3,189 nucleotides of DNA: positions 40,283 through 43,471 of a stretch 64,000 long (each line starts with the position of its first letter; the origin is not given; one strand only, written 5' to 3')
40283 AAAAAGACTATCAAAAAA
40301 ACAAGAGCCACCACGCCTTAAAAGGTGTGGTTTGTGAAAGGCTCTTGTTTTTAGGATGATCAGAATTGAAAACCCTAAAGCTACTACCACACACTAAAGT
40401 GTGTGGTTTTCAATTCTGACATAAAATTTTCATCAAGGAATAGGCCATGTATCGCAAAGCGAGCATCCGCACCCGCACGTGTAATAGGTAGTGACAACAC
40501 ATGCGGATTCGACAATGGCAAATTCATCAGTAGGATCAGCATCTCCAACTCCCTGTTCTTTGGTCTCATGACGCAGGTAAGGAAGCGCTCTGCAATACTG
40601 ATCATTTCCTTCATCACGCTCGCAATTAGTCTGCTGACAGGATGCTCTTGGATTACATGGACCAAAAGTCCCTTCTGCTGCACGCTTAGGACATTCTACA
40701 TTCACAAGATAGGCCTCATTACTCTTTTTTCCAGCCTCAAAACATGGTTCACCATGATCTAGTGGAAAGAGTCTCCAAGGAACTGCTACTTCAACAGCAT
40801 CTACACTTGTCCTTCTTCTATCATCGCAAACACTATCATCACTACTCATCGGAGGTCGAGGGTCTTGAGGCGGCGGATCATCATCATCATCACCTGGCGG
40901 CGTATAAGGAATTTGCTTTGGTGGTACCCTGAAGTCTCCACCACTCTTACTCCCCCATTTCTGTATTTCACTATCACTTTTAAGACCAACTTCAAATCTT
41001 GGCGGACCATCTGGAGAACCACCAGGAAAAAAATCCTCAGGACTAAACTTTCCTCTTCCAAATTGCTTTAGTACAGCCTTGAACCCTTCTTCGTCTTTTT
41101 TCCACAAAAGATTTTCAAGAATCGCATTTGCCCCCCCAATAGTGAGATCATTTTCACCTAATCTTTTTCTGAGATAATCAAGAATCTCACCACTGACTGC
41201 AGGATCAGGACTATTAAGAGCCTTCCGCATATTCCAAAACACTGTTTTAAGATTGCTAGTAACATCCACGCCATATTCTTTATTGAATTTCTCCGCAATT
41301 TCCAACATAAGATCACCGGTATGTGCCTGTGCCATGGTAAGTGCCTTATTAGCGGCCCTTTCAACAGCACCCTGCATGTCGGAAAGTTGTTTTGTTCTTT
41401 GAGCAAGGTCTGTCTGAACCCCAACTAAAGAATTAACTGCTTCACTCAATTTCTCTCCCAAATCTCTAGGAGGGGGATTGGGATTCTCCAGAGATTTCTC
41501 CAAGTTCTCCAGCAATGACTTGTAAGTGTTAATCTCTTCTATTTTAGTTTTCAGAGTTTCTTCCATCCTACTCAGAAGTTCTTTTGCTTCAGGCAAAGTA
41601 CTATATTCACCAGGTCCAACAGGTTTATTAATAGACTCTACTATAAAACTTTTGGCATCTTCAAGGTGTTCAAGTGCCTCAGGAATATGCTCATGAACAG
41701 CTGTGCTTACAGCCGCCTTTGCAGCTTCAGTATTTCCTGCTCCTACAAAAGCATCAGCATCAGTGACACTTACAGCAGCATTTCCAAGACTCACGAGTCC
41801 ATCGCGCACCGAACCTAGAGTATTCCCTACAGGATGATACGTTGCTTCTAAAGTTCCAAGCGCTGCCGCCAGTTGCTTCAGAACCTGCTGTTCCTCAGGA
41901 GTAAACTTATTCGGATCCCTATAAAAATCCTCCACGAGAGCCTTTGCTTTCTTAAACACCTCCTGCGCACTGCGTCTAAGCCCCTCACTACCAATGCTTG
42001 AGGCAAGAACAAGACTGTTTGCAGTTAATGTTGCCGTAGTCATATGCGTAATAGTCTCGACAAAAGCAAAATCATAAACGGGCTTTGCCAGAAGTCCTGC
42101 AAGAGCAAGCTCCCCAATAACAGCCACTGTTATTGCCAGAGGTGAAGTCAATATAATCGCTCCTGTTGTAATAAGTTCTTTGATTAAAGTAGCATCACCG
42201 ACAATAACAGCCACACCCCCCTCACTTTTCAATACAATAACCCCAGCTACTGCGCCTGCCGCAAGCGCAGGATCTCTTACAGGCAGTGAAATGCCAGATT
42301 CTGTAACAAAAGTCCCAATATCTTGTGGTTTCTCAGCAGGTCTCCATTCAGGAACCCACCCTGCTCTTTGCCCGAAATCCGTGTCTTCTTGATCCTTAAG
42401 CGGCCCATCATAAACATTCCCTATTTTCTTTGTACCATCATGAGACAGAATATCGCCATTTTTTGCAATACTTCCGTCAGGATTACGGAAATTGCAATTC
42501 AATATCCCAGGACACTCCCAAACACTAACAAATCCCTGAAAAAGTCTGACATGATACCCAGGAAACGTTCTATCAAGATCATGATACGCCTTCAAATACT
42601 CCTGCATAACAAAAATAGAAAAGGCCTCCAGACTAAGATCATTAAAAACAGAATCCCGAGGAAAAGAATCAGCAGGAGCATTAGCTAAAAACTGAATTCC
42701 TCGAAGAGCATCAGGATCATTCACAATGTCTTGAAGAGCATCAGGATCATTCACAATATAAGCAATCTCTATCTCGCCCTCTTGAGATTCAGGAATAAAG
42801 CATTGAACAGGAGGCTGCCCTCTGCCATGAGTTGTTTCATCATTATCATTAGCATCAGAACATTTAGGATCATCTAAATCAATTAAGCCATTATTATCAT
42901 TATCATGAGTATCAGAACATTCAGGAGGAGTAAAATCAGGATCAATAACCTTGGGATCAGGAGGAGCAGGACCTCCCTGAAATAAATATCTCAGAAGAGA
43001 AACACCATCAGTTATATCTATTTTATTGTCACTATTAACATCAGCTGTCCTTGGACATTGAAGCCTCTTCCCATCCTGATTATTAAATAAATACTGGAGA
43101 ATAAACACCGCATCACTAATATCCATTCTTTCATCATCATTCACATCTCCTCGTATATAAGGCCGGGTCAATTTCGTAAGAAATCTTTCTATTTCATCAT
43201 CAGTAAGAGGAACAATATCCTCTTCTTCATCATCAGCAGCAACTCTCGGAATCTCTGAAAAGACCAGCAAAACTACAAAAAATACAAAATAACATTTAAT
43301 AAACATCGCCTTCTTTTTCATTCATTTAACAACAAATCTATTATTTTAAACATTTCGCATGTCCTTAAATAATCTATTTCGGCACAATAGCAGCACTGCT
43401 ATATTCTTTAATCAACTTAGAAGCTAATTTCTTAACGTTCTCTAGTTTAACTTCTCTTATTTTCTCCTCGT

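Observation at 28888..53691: Six-member family of large secreted Cys-rich proteins each carrying a dockerin-like pair of Ca-binding repeats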

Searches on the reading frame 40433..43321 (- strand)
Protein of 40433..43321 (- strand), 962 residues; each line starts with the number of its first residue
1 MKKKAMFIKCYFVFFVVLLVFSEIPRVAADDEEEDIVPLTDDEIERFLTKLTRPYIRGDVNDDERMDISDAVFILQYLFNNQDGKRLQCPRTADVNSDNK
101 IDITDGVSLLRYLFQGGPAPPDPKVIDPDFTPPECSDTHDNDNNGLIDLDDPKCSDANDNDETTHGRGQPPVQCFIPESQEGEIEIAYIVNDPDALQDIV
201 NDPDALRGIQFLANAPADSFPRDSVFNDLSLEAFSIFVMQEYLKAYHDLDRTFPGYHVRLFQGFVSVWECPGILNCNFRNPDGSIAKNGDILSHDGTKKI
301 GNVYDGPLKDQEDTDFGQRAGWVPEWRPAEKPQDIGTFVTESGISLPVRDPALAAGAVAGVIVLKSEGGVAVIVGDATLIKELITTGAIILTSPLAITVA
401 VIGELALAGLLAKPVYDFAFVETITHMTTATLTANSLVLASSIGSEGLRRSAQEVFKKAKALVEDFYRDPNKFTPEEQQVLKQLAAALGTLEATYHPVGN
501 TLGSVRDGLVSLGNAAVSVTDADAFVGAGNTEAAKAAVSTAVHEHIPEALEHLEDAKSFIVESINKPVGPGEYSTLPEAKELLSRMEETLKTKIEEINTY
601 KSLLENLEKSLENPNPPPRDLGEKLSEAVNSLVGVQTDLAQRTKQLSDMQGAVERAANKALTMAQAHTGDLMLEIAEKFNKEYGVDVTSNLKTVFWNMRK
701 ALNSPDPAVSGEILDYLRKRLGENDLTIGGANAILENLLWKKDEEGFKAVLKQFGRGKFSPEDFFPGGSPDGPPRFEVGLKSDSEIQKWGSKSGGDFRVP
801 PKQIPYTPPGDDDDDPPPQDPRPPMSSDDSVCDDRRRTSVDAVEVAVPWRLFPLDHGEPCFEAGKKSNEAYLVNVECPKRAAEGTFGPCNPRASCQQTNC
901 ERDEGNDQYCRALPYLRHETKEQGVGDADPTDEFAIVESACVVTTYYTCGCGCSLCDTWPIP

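Call 3: search_protein_families(library=pfam, proteins=[window:40433-43321:-], max_evalue=0.1)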
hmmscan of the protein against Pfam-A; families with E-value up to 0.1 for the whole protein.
window:40433-43321:- (962 aa): 5 families
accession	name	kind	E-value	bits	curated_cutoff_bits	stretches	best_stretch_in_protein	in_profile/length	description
PF00404.24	Dockerin_1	-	9.9e-07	29.3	22.9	1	58-113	2-56/57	Dockerin type I domain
PF05622.17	HOOK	-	0.0072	15.6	35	1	575-664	299-391/514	HOOK protein coiled-coil region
PF17675.6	APG6_N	-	0.018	15.9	45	1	581-666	9-74/132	Apg6 coiled-coil region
PF16326.10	ABC_tran_CTD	-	0.095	13.4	32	0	544-596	11-63/69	ABC transporter C-terminal domain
PF05791.16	Bacillus_HBL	-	0.098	12.9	29.1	0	578-654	102-175/177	Bacillus haemolytic enterotoxin (HBL)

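Call 26: search_protein_families(library=ncbifam, proteins=[window:40433-43321:-], max_evalue=0.1)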
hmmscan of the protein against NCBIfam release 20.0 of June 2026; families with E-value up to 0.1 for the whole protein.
window:40433-43321:- (962 aa): 6 families
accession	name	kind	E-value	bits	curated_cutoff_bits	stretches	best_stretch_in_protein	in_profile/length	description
NF033662.1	acid_disulf_rpt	repeat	0.0063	16.2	41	1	134-156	6-28/32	acidic double-disulfide repeat-containing protein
NF003422.0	PRK04863.1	equivalog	0.048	11.2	699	1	578-668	332-421/1486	chromosome partition protein MukB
TIGR02168.1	SMC_prok_B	equivalog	0.062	11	567.35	1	578-661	383-466/1181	chromosome segregation protein SMC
NF011551.0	PRK14981.1-3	equivalog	0.063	13.6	183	0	572-609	10-50/120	DNA-directed RNA polymerase subunit F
NF043058.1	T4SS_LegC2C7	subfamily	0.092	11.7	350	0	575-659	168-249/348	LegC2/C7 family Dot/Icm T4SS effector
NF008438.0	PRK11281.1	equivalog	0.094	10.4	991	0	580-672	86-176/1113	mechanosensitive channel MscK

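Call 45: search_solved_structures(query=window:40433-43321:-, max_evalue=1)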
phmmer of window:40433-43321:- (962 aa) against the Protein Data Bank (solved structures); distinct sequences matched with E-value up to 1: 9.
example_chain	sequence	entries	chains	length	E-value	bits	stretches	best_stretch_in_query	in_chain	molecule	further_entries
1daq_A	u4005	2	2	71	0.0055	18.1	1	56-115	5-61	ENDOGLUCANASE SS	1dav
2mte_A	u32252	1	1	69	0.0055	18.1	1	56-115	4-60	Cellulose 1,4-beta-cellobiosidase (reducing end) CelS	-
2yik_A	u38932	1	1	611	0.023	16.1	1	55-121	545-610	ENDOGLUCANASE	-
4fl4_A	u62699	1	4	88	0.024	16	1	57-115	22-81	Glycoside hydrolase family 9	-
4cj0_A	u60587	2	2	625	0.43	11.8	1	55-114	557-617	ENDOGLUCANASE D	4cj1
1clc_A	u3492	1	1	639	0.45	11.8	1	55-114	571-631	ENDOGLUCANASE CELD; EC: 3.2.1.4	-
3ul4_B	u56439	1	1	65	0.72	11.1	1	56-114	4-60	Cellulosome enzyme, dockerin type I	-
8cro_F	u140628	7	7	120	0.76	11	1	572-628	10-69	DNA-directed RNA polymerase subunit Rpo4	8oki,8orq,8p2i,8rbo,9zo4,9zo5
1ls4_A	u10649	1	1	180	0.98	10.7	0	533-684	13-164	Apolipophorin-III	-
